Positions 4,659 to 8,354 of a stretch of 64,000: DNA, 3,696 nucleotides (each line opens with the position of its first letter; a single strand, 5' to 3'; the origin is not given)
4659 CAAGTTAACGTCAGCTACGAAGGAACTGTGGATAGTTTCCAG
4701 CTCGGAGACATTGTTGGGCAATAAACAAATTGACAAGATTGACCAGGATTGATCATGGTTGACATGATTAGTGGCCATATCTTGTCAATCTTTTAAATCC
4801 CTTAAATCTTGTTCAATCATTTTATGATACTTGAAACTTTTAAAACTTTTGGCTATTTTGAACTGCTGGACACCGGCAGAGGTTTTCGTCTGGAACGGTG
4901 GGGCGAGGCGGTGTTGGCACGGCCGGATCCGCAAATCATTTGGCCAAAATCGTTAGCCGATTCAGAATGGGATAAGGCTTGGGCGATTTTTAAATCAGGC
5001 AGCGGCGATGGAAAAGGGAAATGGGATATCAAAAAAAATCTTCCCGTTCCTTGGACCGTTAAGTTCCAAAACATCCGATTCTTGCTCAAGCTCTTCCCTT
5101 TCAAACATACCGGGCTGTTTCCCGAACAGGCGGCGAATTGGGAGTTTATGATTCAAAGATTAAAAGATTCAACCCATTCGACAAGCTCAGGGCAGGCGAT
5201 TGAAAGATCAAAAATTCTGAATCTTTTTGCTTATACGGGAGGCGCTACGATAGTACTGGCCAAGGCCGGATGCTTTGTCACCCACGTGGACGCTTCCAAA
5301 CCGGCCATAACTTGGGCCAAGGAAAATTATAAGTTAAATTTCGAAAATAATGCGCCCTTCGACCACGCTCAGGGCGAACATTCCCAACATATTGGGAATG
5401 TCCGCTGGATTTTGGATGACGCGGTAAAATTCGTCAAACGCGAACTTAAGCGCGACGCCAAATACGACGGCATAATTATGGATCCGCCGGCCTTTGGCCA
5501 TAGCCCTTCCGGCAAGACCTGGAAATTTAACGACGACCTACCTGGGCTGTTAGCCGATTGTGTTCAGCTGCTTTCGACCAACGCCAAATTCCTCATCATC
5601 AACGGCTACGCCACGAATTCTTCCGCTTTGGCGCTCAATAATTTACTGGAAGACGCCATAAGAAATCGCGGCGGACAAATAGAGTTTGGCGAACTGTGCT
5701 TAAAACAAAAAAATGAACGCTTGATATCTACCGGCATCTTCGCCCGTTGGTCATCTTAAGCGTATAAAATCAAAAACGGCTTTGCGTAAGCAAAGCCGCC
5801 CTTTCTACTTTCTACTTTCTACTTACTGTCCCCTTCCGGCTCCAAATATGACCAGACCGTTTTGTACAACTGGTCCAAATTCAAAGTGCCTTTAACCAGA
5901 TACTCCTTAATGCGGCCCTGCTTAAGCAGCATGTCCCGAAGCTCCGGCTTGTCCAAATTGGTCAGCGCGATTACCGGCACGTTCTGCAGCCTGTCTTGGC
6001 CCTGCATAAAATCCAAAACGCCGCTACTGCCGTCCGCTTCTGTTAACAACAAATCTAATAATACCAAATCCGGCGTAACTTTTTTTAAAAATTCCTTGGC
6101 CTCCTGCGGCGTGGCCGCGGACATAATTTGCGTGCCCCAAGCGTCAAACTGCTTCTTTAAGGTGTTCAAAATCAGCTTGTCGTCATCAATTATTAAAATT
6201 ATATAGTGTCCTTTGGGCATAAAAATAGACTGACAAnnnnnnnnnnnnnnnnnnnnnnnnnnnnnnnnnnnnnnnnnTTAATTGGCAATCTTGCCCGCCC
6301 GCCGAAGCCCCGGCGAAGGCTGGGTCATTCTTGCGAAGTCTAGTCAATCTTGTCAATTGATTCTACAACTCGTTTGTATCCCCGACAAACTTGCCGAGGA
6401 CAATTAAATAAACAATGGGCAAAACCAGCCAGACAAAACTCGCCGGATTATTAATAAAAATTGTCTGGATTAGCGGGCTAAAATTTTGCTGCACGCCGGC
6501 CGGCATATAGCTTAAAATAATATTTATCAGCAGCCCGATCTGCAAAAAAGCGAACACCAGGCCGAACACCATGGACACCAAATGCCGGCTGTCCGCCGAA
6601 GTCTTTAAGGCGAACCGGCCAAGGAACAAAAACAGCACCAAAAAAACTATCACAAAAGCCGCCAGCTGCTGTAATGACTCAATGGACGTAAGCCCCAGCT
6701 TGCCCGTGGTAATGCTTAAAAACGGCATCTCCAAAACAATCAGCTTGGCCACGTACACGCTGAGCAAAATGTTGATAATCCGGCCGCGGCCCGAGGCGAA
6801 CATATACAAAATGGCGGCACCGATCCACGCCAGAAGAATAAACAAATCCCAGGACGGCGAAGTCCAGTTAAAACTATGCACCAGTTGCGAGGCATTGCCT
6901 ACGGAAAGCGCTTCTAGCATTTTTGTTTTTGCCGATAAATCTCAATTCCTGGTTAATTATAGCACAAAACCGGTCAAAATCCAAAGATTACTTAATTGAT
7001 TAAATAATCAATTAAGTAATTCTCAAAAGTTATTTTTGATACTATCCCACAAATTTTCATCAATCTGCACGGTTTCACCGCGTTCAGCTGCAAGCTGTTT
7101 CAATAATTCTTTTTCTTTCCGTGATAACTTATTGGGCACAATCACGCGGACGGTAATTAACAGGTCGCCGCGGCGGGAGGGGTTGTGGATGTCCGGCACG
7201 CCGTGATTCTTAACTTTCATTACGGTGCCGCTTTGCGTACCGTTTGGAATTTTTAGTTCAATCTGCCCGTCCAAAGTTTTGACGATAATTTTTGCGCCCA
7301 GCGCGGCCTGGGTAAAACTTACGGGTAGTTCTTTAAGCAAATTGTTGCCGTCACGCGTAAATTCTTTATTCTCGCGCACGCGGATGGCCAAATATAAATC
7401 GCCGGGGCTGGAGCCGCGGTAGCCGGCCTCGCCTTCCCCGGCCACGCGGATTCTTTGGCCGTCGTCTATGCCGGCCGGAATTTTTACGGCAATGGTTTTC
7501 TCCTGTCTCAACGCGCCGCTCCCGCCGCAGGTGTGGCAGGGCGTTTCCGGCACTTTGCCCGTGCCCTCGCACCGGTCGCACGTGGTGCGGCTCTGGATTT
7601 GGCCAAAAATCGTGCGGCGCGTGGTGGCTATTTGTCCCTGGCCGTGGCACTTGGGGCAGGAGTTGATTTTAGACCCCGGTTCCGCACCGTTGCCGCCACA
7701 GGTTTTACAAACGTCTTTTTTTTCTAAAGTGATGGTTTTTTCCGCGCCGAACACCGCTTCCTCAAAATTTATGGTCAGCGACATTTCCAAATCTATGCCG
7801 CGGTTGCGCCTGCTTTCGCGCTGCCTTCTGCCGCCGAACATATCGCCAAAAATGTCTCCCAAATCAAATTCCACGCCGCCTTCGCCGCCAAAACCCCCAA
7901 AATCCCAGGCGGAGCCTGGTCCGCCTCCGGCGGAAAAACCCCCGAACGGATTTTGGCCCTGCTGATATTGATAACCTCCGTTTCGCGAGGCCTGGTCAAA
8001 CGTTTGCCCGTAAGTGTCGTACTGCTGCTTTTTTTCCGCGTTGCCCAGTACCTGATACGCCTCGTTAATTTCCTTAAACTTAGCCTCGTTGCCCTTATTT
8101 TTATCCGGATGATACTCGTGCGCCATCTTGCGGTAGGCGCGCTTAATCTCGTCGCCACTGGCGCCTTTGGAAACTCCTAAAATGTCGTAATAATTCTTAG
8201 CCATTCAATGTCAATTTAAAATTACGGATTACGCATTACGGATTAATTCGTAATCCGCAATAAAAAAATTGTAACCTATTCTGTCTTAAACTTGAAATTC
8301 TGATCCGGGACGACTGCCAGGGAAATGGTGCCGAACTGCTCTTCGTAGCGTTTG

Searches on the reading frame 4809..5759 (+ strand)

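Call 89: search_protein_families(library=pfam, proteins=[window:4809-5759:+], max_evalue=0.001)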
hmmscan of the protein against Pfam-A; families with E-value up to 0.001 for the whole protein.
window:4809-5759:+ (316 aa): 2 families
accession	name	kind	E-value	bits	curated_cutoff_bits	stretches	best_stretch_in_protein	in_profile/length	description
PF10672.15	Methyltrans_SAM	-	3.6e-07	30.1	27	1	132-257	123-237/286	S-adenosylmethionine-dependent methyltransferase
PF00145.23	DNA_methylase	-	0.00025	21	22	1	135-258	2-101/324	C-5 cytosine-specific DNA methylase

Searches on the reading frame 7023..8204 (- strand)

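Call 14: search_protein_families(library=pfam, proteins=[window:7023-8204:-], max_evalue=0.001)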
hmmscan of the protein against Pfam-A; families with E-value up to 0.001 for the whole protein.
window:7023-8204:- (393 aa): 4 families
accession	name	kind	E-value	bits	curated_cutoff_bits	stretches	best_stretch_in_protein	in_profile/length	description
PF01556.23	DnaJ_C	-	8.6e-52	175.6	26.6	1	139-357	1-152/152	DnaJ C terminal domain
PF00226.36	DnaJ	-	9.8e-26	90.1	27.8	1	4-63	1-63/63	DnaJ domain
PF00684.25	DnaJ_CXXCXGXG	-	3.1e-16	59.8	32.7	1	166-230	1-65/65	DnaJ central domain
PF15777.11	Anti-TRAP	-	9.9e-05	22.7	32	0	164-195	11-45/59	Tryptophan RNA-binding attenuator protein inhibitory protein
